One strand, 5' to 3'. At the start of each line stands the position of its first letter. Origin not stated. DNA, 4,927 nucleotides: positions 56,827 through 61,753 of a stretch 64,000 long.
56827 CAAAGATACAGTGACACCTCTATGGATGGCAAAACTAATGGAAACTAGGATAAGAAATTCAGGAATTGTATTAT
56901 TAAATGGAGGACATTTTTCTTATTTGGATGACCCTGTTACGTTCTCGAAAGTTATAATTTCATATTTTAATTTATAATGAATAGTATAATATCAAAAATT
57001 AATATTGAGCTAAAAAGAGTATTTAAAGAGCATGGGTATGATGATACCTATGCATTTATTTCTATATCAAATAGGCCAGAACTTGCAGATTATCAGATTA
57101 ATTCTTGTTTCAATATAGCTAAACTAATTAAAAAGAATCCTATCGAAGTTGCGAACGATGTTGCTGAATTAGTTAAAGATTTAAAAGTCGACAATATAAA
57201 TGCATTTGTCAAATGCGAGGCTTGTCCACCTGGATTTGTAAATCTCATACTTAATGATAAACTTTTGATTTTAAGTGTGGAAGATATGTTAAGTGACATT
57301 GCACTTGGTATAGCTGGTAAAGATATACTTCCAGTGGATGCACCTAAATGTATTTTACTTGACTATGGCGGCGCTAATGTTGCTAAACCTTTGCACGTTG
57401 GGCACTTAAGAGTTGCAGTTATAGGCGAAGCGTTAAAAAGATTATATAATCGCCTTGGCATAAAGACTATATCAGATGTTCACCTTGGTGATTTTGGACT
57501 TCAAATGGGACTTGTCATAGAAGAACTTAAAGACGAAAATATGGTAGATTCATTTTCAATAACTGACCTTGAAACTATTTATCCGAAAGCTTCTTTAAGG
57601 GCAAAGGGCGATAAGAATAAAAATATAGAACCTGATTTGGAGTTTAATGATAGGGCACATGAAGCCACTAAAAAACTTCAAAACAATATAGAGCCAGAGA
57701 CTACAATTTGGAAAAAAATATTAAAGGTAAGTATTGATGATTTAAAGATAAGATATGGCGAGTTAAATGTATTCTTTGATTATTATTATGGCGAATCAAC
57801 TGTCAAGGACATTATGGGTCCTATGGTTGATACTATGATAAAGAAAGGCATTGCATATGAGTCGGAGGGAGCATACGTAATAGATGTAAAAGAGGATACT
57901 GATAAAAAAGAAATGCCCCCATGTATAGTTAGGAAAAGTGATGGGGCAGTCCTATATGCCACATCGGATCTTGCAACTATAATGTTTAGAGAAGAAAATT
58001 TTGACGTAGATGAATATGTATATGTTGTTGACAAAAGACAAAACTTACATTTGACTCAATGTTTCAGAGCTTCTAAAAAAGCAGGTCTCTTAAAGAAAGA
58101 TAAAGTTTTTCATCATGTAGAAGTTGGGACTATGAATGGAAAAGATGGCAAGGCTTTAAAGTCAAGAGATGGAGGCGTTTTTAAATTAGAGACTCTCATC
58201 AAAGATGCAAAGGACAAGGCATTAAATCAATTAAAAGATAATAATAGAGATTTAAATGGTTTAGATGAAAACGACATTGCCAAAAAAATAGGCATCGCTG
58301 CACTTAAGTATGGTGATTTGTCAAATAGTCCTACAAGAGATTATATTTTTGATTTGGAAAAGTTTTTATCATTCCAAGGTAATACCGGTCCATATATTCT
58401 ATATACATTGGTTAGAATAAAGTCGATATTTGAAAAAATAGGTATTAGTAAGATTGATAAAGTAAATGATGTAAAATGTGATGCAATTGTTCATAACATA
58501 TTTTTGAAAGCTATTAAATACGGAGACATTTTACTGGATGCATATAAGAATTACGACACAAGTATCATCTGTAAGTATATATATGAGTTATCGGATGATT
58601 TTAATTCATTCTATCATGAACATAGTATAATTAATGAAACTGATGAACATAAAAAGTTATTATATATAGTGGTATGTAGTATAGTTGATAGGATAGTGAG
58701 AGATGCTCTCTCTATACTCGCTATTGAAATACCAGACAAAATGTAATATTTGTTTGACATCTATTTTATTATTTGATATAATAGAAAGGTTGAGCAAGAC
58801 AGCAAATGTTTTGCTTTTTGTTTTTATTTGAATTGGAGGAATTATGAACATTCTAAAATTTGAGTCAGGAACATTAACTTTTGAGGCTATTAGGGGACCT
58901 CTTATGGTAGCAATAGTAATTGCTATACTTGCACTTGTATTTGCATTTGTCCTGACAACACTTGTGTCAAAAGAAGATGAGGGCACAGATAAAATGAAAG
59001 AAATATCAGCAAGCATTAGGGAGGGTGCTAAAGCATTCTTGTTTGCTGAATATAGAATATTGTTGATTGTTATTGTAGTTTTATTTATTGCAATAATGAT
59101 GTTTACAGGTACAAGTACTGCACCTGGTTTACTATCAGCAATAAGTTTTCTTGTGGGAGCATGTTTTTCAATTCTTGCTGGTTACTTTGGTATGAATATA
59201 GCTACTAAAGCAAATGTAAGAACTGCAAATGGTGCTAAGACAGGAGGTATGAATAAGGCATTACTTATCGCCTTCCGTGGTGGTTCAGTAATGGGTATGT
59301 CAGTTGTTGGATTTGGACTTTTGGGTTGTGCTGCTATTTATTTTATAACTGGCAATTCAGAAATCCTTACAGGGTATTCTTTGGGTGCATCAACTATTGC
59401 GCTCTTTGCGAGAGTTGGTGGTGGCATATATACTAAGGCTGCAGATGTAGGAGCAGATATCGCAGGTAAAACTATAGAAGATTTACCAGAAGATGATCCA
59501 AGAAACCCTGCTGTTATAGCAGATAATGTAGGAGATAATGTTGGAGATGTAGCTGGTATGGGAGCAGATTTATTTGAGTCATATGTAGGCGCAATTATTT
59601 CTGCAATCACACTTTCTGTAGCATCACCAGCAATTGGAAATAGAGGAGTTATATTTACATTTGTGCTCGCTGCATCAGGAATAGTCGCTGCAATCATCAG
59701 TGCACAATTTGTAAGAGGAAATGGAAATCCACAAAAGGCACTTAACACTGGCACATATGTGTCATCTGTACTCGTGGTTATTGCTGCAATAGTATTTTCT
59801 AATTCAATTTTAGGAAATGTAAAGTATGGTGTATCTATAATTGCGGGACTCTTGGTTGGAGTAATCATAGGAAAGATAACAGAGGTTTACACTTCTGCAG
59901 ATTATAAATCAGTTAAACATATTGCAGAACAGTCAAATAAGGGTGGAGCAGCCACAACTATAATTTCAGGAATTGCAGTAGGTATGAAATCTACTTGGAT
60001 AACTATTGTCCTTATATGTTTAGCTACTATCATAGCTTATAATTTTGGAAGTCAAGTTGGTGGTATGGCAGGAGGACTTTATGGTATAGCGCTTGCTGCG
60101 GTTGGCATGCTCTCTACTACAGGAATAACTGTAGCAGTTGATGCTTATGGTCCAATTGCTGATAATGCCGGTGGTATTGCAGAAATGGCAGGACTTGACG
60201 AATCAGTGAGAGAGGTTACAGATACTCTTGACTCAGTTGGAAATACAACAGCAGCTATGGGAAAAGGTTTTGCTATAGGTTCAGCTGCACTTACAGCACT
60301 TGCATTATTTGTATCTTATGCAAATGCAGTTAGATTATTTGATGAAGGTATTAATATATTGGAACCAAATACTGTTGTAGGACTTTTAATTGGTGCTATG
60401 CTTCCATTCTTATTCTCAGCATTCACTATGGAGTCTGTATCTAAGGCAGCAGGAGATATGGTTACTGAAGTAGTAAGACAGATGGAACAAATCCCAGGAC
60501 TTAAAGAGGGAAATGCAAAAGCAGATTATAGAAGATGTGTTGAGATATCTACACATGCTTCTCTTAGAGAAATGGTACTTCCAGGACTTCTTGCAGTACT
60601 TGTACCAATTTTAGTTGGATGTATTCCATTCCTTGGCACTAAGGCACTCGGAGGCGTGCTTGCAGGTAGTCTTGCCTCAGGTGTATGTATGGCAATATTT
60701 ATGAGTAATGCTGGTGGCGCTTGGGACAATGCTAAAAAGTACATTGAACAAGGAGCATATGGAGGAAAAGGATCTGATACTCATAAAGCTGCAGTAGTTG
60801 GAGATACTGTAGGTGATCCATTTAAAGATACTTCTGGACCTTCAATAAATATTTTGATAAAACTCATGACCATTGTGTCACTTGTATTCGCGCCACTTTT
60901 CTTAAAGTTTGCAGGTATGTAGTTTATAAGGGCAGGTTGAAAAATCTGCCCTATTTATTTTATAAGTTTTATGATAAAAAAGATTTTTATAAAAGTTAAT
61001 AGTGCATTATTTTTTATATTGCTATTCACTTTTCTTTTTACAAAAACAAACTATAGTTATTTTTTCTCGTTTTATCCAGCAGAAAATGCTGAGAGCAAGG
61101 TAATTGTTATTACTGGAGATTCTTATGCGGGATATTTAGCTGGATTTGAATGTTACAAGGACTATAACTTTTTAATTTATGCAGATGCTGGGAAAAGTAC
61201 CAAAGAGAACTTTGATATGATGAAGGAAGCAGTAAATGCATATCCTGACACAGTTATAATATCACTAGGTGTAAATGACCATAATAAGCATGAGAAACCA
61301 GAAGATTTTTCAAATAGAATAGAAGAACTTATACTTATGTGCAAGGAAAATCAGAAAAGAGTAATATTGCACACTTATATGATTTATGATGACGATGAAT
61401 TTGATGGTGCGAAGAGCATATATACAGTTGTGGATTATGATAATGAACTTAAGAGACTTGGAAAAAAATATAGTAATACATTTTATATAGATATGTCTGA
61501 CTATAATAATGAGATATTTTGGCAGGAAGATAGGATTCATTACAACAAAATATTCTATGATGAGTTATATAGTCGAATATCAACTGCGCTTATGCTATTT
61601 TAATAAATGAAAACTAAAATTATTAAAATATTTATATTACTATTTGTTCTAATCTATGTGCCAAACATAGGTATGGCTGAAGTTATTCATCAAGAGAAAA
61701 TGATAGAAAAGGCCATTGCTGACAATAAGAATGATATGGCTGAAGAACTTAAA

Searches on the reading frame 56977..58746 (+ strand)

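Call 99: search_protein_families(library=pfam, proteins=[window:56977-58746:+], max_evalue=1e-8)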
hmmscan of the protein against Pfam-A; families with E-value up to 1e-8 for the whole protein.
window:56977-58746:+ (589 aa): 3 families
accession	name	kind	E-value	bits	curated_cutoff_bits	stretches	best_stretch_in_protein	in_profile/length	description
PF00750.26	tRNA-synt_1d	-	5.4e-79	266.1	23.3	1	124-459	20-348/349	tRNA synthetases class I (R), catalytic domain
PF05746.21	DALR_1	-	2.4e-19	70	22.3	1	474-589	1-117/117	DALR anticodon binding domain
PF03485.21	Arg_tRNA_synt_N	-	4.1e-13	50.2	21.5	1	4-92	3-85/85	Arginyl tRNA synthetase N terminal domain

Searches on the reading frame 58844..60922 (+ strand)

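Call 100: search_protein_families(library=pfam, proteins=[window:58844-60922:+], max_evalue=0.001)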
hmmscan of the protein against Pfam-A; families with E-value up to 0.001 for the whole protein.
window:58844-60922:+ (692 aa): 1 family
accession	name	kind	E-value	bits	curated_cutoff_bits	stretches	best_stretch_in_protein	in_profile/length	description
PF03030.21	H_PPase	-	2.5e-262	872.7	29.7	1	28-682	1-645/645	Inorganic H+ pyrophosphatase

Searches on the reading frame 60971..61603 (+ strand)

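Call 100: search_protein_families(library=pfam, proteins=[window:60971-61603:+], max_evalue=0.001)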
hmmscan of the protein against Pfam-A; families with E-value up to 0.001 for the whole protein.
window:60971-61603:+ (210 aa): 2 families
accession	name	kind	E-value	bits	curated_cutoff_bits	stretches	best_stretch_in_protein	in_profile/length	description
PF13472.12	Lipase_GDSL_2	-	1.3e-07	32.7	32.9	1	82-193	56-173/178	GDSL-like Lipase/Acylhydrolase family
PF00657.28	Lipase_GDSL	-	0.00016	22.3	23.6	1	80-199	64-204/208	GDSL-like Lipase/Acylhydrolase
